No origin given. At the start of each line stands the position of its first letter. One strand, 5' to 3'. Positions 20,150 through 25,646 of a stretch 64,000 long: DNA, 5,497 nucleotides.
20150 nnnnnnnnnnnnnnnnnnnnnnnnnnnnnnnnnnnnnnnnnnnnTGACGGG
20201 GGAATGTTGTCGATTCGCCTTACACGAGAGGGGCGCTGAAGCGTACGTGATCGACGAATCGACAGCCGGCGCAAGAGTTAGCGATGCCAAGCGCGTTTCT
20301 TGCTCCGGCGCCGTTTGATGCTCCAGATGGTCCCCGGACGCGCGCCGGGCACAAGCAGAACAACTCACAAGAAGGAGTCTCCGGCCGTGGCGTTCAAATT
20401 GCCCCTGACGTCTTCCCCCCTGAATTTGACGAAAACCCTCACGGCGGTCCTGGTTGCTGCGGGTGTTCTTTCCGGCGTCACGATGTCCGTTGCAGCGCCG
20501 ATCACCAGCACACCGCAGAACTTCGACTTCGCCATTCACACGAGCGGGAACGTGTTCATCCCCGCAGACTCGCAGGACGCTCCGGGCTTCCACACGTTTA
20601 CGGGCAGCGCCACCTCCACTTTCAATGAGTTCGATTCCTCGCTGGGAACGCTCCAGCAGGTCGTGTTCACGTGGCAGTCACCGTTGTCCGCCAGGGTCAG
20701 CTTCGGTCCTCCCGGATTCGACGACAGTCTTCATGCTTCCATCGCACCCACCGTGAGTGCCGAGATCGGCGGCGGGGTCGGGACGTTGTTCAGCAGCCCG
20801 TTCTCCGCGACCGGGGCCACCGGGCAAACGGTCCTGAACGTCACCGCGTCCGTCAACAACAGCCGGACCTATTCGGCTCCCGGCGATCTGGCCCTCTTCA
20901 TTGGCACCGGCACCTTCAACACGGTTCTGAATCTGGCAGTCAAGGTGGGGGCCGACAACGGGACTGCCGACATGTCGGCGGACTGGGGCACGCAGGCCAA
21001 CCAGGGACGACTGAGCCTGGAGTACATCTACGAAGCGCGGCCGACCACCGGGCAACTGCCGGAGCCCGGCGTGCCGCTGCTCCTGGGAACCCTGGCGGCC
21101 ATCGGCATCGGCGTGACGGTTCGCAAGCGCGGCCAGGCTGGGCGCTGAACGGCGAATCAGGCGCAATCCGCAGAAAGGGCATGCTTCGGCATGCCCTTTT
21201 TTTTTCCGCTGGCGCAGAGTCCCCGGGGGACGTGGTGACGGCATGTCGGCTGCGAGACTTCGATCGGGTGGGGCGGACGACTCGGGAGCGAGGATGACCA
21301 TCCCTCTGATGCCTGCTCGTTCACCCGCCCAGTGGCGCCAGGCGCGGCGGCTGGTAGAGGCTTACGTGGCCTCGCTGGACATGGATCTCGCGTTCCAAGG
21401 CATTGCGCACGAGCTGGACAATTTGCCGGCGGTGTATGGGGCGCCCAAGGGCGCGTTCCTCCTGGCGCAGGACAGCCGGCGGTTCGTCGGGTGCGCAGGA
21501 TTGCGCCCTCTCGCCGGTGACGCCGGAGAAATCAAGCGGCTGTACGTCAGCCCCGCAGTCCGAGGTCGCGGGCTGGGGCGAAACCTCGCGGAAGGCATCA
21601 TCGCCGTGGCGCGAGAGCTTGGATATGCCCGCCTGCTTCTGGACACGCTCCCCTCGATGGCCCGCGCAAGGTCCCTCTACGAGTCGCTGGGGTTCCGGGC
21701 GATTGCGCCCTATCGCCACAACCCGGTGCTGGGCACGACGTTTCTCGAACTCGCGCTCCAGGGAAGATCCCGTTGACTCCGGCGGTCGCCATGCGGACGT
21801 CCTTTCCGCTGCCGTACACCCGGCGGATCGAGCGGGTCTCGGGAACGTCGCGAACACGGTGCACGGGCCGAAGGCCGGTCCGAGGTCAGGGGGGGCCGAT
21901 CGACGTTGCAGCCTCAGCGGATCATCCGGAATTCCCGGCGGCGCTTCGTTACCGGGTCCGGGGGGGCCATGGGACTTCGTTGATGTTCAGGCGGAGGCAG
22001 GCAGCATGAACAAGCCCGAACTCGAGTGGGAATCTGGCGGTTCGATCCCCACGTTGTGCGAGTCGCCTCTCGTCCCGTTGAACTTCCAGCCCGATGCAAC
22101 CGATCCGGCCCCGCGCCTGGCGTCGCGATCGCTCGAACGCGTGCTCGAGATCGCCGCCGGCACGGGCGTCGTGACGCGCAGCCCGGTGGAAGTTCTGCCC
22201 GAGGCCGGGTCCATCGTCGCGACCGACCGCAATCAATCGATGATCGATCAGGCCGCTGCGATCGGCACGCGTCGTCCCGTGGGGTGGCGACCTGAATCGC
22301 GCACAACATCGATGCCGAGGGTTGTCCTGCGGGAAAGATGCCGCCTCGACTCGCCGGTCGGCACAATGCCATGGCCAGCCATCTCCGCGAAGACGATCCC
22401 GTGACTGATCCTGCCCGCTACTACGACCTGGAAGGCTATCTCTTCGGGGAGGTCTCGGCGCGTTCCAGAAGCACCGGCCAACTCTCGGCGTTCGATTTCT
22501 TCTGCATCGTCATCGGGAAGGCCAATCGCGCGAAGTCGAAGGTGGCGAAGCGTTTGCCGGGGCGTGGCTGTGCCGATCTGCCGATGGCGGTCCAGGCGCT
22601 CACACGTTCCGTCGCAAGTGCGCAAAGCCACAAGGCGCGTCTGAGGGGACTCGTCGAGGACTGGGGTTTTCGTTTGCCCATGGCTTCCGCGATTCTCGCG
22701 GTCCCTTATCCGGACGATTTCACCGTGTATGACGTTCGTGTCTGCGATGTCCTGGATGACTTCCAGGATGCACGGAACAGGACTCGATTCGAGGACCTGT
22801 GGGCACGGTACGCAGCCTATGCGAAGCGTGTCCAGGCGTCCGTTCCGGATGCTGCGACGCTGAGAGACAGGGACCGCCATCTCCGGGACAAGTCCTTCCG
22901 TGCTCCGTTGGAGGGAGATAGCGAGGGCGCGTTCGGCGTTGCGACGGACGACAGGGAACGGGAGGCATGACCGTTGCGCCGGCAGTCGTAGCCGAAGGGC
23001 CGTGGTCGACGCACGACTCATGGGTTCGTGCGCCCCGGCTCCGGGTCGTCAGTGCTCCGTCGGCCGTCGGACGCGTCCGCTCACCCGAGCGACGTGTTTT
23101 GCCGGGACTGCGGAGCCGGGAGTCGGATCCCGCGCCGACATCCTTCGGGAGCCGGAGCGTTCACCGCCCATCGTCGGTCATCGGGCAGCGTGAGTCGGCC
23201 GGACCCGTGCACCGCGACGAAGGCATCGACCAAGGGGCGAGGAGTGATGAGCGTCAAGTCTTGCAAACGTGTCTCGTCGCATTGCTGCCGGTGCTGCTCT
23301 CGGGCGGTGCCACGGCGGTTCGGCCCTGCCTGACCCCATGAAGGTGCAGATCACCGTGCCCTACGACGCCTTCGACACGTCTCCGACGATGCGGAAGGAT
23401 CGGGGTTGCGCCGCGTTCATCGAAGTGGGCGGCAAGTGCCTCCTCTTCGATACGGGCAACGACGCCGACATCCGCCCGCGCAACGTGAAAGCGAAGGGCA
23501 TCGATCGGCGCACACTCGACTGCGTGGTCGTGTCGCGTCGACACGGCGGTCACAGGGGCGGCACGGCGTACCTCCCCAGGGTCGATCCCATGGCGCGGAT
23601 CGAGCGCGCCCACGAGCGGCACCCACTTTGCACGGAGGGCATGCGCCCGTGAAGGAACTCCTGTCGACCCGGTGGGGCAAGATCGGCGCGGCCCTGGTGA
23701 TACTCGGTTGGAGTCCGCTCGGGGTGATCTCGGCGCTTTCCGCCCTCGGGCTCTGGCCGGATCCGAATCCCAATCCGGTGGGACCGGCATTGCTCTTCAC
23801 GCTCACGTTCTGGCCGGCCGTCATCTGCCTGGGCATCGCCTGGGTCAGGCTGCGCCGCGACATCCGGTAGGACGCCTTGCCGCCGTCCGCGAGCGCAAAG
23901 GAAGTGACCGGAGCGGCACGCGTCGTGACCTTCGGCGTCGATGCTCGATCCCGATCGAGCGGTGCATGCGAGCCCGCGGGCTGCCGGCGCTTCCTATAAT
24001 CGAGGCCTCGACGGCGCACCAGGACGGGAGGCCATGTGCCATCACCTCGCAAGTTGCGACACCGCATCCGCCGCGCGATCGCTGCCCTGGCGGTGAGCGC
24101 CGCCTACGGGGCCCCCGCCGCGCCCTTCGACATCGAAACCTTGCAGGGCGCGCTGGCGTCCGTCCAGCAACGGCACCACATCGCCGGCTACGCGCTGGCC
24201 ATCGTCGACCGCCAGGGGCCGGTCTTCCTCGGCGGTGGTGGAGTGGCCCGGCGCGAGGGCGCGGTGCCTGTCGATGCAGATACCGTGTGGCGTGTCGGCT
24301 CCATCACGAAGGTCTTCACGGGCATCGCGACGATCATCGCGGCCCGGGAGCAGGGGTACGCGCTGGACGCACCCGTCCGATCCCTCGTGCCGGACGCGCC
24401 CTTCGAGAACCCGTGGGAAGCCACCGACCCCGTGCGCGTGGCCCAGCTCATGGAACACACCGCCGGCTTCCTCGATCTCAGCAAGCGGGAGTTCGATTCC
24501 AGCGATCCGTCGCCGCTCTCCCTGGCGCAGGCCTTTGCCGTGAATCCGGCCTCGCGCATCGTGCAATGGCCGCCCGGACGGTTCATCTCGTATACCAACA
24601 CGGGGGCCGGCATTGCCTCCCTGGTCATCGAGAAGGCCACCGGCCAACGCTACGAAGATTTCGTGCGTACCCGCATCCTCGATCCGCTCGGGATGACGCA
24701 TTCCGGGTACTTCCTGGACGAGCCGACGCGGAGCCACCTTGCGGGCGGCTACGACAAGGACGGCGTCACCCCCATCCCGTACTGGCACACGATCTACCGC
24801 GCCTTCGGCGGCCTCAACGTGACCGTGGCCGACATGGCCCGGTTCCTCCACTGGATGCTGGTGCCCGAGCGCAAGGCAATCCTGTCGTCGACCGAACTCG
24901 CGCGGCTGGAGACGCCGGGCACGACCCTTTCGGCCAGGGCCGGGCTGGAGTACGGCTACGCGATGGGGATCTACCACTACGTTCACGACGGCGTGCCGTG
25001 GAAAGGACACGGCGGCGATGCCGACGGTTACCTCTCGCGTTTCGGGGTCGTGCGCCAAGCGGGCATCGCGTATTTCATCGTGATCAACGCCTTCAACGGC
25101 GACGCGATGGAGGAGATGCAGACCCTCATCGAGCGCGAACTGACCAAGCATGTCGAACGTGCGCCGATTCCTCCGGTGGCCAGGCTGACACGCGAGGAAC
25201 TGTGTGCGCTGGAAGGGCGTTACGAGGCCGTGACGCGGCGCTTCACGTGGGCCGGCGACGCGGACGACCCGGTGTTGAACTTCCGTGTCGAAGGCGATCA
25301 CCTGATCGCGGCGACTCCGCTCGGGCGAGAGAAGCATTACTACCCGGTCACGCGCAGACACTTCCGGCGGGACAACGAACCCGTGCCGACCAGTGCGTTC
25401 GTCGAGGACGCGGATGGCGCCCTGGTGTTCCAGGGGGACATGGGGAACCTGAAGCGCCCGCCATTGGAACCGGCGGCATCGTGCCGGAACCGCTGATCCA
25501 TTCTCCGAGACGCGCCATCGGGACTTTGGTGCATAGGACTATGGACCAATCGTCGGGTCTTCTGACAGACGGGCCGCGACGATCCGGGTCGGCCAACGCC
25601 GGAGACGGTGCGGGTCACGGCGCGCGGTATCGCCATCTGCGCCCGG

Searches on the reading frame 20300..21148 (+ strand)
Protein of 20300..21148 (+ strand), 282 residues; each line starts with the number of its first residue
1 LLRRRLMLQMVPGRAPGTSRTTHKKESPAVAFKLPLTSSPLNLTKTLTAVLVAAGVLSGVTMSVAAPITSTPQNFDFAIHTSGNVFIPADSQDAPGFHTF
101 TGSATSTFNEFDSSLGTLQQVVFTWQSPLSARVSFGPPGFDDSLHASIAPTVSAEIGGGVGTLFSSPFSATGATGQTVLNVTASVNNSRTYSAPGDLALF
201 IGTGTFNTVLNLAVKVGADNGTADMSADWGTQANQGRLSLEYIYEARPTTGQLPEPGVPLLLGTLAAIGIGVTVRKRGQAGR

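Call 14: search_protein_families(library=pfam, proteins=[window:20300-21148:+], max_evalue=0.01)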
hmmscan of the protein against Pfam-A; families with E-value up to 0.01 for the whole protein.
window:20300-21148:+ (282 aa): 0 families

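Call 30: search_protein_families(library=ncbifam, proteins=[window:20300-21145:+], max_evalue=1)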
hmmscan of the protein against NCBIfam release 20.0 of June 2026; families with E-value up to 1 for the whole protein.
window:20300-21145:+ (282 aa): 3 families
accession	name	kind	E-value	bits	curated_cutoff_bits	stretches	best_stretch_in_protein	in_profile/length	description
NF033208.1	choice_anch_E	domain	6.9e-11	42.7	23.8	1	95-244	7-172/172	choice-of-anchor E domain-containing protein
TIGR02500.1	type_III_yscD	equivalog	0.068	12.1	86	1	16-74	100-158/413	type III secretion system inner membrane ring subunit SctD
TIGR02595.1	PEP_CTERM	domain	0.13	13.1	16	1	254-277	2-23/24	PEP-CTERM sorting domain-containing protein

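Call 31: search_protein_families(library=pfam, proteins=[window:20300-21145:+], max_evalue=1)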
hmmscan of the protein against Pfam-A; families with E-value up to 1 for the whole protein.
window:20300-21145:+ (282 aa): 0 families

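Call 47: find_homologous_proteins(query=window:20390-21145:+, max_evalue=0.001)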
Query window:20390-21145:+ (252 aa): 8 proteins with E <= 0.001 among 5111 candidates.
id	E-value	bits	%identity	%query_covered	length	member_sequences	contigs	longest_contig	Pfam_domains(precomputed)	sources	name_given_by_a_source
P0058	3.2e-156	536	100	100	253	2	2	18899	-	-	-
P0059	3.7e-111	388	74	98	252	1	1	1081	-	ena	-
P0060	1.9e-85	304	64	94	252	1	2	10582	-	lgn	-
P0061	7.2e-48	181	44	93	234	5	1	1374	-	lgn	-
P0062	2.4e-47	179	45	83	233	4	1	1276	-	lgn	-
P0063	2.9e-42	163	47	83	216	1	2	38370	-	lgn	-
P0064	4.1e-22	97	36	87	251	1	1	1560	-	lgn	-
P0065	3.4e-4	38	29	68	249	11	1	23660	PF07589.17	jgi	-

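Call 85: predict_structure(alignment_id=A3)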
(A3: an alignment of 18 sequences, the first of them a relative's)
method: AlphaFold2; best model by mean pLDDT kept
length: 253 residues; sequences in the alignment: 18
mean_pLDDT: 74.1   pTM: 0.62
mean pLDDT of the five models: 74.1, 73.1, 72.8, 72.5, 72.3
residues with pLDDT >= 90: 38; 70-90: 114; 50-70: 79; < 50: 22
segments of 3 or more residues with pLDDT < 50: 4-17, 30-33
pLDDT, mean of each block of 10 residues (from residue 1): 45 50 54 66 89 78 67 88 86 92 75 74 84 87 84 90 89 79 82 61 77 84 53 63 64 54
secondary structure, 60 per line:
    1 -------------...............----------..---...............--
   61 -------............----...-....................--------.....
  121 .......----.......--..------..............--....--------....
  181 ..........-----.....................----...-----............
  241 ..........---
elements in order: H14-28 E44-58 E68-79 E88-107 E116-127 E132-138 E149-162 H165-168 E177-190 E196-216 H229-250

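Call 89: fold_search(model_id=the predicted structure, library=pdb)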
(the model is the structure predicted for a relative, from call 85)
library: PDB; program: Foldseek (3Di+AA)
matches with E <= 10: 1358; with E <= 0.001: 22
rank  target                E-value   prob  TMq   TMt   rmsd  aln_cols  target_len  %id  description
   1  8okh_B                5.3e-07  1.00  0.35  0.49   6.3       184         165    9  Crystal structure of Bdellovibrio bacteriovorus Bd1399 (released 2023-10-25)
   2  8okh_A                1.5e-06  1.00  0.34  0.48   6.3       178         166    8  Crystal structure of Bdellovibrio bacteriovorus Bd1399 (released 2023-10-25)
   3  4fte_A                1.3e-04  0.51  0.16  0.13  18.5       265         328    9  Crystal structure of the D75N mutant capsid of Flock House virus (released 2012-08-01)
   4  7vrp_J                2.0e-04  0.99  0.30  0.20  10.6       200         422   12  Structure of infectious bursal disease virus Gx strain (released 2022-03-30)
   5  9lzl_A                2.1e-04  0.33  0.15  0.13  18.6       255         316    9  Flat-contact of Flock House Virus early disassembly intermediate (released 2025-08-13)
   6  4fsj_A                2.4e-04  0.54  0.18  0.15  18.3       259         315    9  Crystal structure of the virus like particle of Flock House virus (released 2012-08-01)
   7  4fts_A                2.4e-04  0.44  0.17  0.14  18.0       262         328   10  Crystal structure of the N363T mutant of the Flock House virus capsid (released 2012-08-01)
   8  7vrn_I                3.7e-04  0.85  0.25  0.17  24.6       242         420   13  Structure of infectious bursal disease virus Gt strain (released 2022-03-30)
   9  9gg2_D                4.4e-04  0.66  0.21  0.15  23.8       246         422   10  Structure of IPNV L5 capsid (released 2025-01-08)
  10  7vrp_A                4.6e-04  0.95  0.28  0.19  20.3       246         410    8  Structure of infectious bursal disease virus Gx strain (released 2022-03-30)
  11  9lzl_G                4.9e-04  0.28  0.14  0.12  17.6       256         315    9  Flat-contact of Flock House Virus early disassembly intermediate (released 2025-08-13)
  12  2df7_L                5.2e-04  0.69  0.21  0.14  25.3       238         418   11  Crystal structure of infectious bursal disease virus VP2 subviral particle (released 2006-06-27)
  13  3jci                  6.3e-04  0.60  0.19  0.22  12.2       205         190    7  2.9 Angstrom Resolution Cryo-EM 3-D Reconstruction of Close-packed PCV2 Virus-like Particles (released 2016-02-03)
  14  9f0k_A                6.6e-04  0.85  0.24  0.28  13.4       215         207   13  Poliovirus type 1 (strain Mahoney) expanded conformation stabilised virus-like particle (PV1 SC6b) from a mammalian ex (released 2025-01-29)
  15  3lob_A                6.6e-04  0.66  0.22  0.19  15.5       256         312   10  Crystal Structure of Flock House Virus calcium mutant (released 2010-04-21)
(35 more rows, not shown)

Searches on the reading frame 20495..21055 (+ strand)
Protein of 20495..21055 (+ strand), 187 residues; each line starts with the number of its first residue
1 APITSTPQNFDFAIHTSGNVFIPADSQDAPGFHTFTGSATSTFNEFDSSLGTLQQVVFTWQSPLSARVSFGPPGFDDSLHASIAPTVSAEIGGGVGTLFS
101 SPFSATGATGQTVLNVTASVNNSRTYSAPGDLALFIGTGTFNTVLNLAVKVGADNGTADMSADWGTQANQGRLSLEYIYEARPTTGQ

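Call 56: find_homologous_proteins(query=A2, max_evalue=0.001)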
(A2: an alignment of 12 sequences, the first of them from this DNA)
Query A2 (12 sequences) (187 aa, profile of the alignment): 44 proteins with E <= 0.001 among 7640 candidates.
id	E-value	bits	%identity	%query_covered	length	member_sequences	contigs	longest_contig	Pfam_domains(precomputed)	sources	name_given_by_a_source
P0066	2.6e-52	196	27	74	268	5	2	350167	-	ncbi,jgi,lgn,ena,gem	-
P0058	1.3e-41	161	100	100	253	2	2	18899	-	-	-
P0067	9.3e-39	152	27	77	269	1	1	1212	-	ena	-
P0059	9.9e-35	139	78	100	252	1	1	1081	-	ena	-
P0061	1.6e-33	135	43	100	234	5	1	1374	-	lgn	-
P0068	3.0e-33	134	56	10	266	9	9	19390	-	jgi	-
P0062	5.6e-32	130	44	97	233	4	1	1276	-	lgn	-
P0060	3.2e-30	124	69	100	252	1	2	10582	-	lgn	-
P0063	1.7e-22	99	48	97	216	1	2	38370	-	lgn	-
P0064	2.8e-20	92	36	98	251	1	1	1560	-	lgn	-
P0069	5.5e-19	87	29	76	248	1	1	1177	-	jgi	jgi:hypothetical protein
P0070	1.7e-18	86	29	73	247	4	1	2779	PF07589.17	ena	-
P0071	5.3e-18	84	41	16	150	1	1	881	-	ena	-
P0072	4.0e-14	72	29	74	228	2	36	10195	PF07589.17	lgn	-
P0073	1.5e-12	66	29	62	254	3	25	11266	PF07589.17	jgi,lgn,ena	jgi:hypothetical protein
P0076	1.3e-10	60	40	53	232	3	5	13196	PF07589.17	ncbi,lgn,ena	-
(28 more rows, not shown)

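Call 58: find_encoding_contigs(protein=P0072, flank=5000, max_places=2)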
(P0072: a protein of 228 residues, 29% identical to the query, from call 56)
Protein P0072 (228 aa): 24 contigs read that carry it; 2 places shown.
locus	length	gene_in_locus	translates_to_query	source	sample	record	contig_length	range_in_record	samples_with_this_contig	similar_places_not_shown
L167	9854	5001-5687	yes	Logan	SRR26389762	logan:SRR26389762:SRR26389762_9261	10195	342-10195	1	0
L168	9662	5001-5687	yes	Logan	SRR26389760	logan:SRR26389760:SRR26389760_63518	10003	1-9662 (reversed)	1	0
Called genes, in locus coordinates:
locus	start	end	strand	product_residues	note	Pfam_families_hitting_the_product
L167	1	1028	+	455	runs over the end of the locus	?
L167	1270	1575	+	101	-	-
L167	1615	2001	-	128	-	PF00571:CBS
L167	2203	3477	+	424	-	PF00202:Aminotran_3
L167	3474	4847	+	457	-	PF00202:Aminotran_3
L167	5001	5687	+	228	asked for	PF07589:PEP_exosort_dom (weak)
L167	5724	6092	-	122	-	-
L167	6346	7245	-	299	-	PF05050:Methyltransf_21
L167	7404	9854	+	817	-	?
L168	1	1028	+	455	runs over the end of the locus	?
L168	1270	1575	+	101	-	-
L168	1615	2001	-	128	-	PF00571:CBS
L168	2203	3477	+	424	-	PF00202:Aminotran_3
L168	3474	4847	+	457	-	PF00202:Aminotran_3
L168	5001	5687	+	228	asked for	PF07589:PEP_exosort_dom (weak)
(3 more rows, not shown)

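Call 59: find_encoding_contigs(protein=P0073, flank=5000, max_places=2)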
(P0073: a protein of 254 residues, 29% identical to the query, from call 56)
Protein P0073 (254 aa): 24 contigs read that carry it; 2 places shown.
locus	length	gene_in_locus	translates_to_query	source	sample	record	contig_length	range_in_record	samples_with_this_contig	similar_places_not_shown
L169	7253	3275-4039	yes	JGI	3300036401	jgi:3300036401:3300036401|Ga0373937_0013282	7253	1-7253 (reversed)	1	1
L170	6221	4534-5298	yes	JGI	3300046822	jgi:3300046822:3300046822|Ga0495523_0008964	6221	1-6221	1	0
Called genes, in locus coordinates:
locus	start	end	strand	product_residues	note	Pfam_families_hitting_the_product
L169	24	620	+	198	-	PF00625:Guanylate_kin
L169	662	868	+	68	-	PF01192:RNA_pol_Rpb6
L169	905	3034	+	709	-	PF01966:HD, PF13328:HD_4, PF04607:RelA_SpoT, PF02824:TGS, PF28438:RelA_RIS, PF01842:ACT, PF13291:ACT_4, PF22629:ACT_AHAS_ss (faint)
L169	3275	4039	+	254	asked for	PF07589:PEP_exosort_dom (weak)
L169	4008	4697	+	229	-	PF13759:2OG-FeII_Oxy_5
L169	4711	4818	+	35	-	-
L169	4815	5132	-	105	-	PF00462:Glutaredoxin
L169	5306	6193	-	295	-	PF00528:BPD_transp_1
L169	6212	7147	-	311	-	PF00528:BPD_transp_1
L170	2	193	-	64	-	?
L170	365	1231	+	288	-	PF03755:YicC-like_N, PF08340:YicC-like_C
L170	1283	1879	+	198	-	PF00625:Guanylate_kin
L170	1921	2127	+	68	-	PF01192:RNA_pol_Rpb6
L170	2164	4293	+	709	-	PF01966:HD, PF13328:HD_4, PF04607:RelA_SpoT, PF02824:TGS, PF28438:RelA_RIS, PF01842:ACT, PF13291:ACT_4, PF22629:ACT_AHAS_ss (faint)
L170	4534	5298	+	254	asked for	PF07589:PEP_exosort_dom (weak)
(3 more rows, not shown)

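Call 60: find_encoding_contigs(protein=P0076, flank=5000, max_places=2)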
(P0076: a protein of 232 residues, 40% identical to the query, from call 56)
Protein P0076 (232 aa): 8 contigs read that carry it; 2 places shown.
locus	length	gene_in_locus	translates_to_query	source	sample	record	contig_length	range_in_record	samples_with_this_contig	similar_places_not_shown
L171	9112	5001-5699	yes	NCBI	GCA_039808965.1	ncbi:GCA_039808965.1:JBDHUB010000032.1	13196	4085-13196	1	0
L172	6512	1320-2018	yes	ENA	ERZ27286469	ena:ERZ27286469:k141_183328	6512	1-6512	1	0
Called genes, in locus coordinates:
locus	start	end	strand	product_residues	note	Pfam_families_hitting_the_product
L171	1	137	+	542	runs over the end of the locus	PF00496:SBP_bac_5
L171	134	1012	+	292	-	PF13714:PEP_mutase, PF00463:ICL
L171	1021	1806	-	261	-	PF09955:DUF2189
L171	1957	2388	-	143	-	PF07883:Cupin_2, PF02311:AraC_binding (weak), PF05899:Cupin_3 (weak)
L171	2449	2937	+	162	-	PF12802:MarR_2 (weak)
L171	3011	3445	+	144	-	PF00583:Acetyltransf_1, PF13673:Acetyltransf_10, PF13508:Acetyltransf_7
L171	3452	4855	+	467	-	PF27533:CapK_C (weak)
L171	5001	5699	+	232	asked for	PF07589:PEP_exosort_dom (weak)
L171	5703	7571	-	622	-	PF02743:dCache_1, PF00512:HisKA, PF02518:HATPase_c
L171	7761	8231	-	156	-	PF11014:DUF2852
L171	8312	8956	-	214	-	PF00440:TetR_N, PF13305:TetR_C_33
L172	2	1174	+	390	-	?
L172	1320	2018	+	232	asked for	PF07589:PEP_exosort_dom (weak)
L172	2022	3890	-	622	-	PF02743:dCache_1, PF00512:HisKA, PF02518:HATPase_c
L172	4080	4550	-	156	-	PF11014:DUF2852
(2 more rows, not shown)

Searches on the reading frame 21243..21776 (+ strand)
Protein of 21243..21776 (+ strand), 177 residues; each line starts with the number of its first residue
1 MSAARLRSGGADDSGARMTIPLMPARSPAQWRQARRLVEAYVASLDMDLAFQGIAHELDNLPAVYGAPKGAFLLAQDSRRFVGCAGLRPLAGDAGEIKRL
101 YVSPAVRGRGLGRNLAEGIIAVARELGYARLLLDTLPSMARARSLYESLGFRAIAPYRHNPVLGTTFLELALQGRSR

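Call 14: search_protein_families(library=pfam, proteins=[window:21243-21776:+], max_evalue=0.01)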
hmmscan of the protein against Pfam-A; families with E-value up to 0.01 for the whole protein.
window:21243-21776:+ (177 aa): 6 families
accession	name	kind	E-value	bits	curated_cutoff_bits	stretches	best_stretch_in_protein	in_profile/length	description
PF00583.31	Acetyltransf_1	-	1.7e-17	64.2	20.7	1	64-151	24-116/116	Acetyltransferase (GNAT) family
PF13508.13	Acetyltransf_7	-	2.7e-14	53.8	27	1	69-152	2-83/84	Acetyltransferase (GNAT) domain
PF13673.13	Acetyltransf_10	-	7e-10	39.4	23.6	1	71-157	32-113/128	Acetyltransferase (GNAT) domain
PF08445.16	FR47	-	3.7e-09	36.9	22.1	1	92-154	19-80/86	FR47-like protein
PF13302.13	Acetyltransf_3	-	4.1e-06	28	25.4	1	71-152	55-138/138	Acetyltransferase (GNAT) domain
PF14542.12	Acetyltransf_CG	-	0.001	19.6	30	1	93-128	23-58/80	GCN5-related N-acetyl-transferase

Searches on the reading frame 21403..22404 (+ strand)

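Call 14: search_protein_families(library=pfam, proteins=[window:21403-22404:+], max_evalue=0.01)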
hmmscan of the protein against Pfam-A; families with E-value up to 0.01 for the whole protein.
window:21403-22404:+ (333 aa): 1 family
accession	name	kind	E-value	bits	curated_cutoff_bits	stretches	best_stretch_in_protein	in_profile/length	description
PF13649.12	Methyltransf_25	-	0.0072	17.4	27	0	247-288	1-41/97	Methyltransferase domain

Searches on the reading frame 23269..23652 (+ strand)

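Call 14: search_protein_families(library=pfam, proteins=[window:23269-23652:+], max_evalue=0.01)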
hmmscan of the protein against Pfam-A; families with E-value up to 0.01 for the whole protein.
window:23269-23652:+ (127 aa): 1 family
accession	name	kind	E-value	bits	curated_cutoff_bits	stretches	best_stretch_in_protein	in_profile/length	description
PF00753.33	Lactamase_B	-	6.2e-05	23.5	22.7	1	49-124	9-85/196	Metallo-beta-lactamase superfamily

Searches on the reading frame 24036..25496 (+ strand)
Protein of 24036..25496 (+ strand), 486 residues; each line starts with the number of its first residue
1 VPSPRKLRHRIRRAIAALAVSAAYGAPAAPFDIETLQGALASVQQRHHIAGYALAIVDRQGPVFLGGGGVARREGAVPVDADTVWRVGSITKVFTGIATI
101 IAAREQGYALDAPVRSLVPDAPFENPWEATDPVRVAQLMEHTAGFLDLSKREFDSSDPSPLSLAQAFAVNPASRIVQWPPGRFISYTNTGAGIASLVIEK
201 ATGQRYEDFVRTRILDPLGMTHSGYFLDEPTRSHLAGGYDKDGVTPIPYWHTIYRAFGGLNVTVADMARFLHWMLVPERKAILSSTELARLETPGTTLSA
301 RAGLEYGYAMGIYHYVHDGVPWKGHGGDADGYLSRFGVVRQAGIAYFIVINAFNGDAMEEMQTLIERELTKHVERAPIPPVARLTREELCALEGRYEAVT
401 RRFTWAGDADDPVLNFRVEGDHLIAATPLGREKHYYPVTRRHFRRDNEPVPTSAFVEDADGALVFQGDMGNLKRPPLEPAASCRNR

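Call 14: search_protein_families(library=pfam, proteins=[window:24036-25496:+], max_evalue=0.01)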
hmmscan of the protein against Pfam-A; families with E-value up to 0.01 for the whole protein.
window:24036-25496:+ (486 aa): 1 family
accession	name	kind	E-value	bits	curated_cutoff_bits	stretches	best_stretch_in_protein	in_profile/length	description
PF00144.29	Beta-lactamase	-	5.4e-59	200.5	27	1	41-360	6-319/329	Beta-lactamase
